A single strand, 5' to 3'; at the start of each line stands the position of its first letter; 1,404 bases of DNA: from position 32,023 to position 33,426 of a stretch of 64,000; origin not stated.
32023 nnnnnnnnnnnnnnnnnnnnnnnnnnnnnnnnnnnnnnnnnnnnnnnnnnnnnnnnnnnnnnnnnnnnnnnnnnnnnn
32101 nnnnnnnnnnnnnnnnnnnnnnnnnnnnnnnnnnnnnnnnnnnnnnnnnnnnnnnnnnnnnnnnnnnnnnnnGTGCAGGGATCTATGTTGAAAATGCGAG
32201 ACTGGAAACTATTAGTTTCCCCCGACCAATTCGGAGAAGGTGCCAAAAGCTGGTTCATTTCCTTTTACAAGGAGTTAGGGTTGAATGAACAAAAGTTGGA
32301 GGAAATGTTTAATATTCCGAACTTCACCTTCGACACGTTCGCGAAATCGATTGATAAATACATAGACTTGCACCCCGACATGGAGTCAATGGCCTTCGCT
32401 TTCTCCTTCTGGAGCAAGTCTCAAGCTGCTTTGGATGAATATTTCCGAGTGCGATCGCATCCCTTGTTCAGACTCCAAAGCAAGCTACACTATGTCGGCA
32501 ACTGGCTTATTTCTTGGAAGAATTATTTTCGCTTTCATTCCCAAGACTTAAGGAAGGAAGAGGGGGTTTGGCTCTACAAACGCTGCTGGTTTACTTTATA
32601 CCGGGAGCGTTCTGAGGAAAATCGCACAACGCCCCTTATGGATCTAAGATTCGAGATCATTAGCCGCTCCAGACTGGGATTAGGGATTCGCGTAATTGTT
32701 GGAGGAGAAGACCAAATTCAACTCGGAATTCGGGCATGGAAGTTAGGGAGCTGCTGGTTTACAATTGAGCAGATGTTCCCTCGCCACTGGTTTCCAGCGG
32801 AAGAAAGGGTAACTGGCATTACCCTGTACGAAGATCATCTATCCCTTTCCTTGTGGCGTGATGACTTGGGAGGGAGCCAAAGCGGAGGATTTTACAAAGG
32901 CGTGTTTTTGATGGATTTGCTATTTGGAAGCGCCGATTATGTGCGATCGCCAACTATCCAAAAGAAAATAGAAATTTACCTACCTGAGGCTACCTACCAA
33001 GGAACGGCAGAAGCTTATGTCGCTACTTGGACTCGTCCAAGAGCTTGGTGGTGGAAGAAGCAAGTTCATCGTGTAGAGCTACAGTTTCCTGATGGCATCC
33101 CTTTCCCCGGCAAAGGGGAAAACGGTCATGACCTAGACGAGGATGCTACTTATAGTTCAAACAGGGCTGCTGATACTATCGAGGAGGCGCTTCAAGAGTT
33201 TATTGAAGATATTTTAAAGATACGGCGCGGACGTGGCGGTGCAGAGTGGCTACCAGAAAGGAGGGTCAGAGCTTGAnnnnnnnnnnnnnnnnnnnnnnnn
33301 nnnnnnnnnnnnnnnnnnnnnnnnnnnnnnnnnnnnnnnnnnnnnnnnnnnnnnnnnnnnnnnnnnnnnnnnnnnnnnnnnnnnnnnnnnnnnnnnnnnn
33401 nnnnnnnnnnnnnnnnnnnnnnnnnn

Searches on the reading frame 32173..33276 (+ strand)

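Call 81: search_protein_families(library=phrogs, proteins=[window:32173-33276:+], max_evalue=0.001)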
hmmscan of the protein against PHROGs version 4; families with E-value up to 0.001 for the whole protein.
window:32173-33276:+ (367 aa): 1 family
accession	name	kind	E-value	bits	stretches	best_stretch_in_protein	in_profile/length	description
phrog_20814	-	unknown function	1.1e-27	98.3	1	166-363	41-240/250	-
